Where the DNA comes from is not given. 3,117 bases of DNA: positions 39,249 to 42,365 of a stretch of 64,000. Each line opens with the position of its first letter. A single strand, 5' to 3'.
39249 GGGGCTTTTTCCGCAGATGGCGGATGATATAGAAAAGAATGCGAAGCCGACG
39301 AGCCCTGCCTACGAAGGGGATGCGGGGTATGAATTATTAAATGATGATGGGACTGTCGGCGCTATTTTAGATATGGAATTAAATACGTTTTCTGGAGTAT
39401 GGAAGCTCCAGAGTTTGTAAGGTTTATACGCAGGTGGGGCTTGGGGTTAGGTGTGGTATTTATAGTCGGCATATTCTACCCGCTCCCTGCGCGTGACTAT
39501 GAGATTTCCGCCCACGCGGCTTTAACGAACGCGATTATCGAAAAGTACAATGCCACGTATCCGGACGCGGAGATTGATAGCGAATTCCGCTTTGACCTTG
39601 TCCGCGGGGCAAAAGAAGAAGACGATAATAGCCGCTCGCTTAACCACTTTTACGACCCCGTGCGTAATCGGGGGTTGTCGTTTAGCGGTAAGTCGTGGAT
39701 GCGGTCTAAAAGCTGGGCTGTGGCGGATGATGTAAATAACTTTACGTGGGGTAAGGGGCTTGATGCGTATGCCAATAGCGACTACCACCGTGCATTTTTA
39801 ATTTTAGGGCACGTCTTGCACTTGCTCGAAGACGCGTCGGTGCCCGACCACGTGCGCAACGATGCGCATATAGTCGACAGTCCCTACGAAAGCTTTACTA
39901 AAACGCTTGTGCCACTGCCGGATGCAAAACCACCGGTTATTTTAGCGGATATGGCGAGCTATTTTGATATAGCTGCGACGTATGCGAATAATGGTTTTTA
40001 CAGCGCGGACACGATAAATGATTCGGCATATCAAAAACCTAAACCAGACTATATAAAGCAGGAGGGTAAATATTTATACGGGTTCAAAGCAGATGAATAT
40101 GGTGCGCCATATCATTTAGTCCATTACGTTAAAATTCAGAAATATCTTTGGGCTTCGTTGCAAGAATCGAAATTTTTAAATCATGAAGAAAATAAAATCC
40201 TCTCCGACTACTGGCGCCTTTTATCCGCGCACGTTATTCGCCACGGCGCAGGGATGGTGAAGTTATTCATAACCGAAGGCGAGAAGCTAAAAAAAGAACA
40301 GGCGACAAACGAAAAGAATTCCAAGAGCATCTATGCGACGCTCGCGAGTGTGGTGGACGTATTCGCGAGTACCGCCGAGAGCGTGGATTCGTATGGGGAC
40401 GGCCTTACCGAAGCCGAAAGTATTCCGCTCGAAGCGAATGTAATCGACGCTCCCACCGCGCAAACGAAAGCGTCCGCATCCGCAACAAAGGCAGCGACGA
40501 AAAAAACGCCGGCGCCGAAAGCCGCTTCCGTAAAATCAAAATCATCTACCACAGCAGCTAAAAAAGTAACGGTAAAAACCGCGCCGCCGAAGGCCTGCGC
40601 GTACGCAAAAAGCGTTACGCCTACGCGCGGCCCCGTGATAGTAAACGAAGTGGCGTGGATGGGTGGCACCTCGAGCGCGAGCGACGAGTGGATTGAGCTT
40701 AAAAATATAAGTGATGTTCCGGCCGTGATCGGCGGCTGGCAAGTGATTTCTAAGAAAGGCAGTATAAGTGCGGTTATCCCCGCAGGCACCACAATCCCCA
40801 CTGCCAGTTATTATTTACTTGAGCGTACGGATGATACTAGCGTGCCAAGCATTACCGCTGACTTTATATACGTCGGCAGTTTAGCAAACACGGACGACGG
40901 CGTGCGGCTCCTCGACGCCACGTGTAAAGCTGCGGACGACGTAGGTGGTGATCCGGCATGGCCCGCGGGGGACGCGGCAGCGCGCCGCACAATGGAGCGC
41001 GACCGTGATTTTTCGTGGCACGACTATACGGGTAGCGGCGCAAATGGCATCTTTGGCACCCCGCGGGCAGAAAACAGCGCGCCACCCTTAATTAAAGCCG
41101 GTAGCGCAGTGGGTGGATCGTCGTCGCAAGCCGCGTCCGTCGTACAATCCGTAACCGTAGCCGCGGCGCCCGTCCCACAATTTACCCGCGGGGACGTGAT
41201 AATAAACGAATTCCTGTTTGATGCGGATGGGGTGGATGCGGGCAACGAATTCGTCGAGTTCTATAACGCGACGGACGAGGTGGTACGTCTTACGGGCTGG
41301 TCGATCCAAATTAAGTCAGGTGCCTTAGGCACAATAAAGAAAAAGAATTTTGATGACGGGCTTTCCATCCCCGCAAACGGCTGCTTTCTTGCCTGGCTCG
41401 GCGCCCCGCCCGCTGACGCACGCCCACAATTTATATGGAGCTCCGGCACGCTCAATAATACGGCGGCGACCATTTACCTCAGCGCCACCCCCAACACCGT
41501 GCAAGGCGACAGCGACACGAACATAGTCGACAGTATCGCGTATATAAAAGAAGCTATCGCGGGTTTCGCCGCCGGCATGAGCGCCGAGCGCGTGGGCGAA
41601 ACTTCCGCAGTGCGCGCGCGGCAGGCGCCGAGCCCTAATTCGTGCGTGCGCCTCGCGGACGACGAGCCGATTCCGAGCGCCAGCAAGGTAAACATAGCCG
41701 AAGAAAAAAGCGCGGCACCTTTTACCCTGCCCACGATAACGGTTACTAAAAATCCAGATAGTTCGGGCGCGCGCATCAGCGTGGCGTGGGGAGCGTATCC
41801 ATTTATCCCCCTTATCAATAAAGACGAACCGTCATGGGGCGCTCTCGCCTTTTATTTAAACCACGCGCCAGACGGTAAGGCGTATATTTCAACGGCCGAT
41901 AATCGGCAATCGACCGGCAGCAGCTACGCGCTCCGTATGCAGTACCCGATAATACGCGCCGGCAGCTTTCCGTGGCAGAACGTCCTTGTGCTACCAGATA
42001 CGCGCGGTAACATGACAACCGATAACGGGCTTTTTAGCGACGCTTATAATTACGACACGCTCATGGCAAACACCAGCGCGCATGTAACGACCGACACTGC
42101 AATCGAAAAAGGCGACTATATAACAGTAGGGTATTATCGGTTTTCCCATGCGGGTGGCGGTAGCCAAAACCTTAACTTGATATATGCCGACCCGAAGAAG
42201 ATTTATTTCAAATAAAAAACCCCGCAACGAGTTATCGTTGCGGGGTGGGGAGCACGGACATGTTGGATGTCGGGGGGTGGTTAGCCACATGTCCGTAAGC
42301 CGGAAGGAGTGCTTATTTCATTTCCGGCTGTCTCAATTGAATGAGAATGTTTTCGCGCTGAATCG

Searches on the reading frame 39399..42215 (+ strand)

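Call 79: search_protein_families(library=pfam, proteins=[window:39399-42215:+], max_evalue=0.001)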
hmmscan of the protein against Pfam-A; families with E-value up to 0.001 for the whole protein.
window:39399-42215:+ (938 aa): 1 family
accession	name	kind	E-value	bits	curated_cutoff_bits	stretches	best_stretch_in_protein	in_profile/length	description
PF00932.25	LTD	-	2.6e-24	86.1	34.3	2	595-715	3-107/109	Lamin Tail Domain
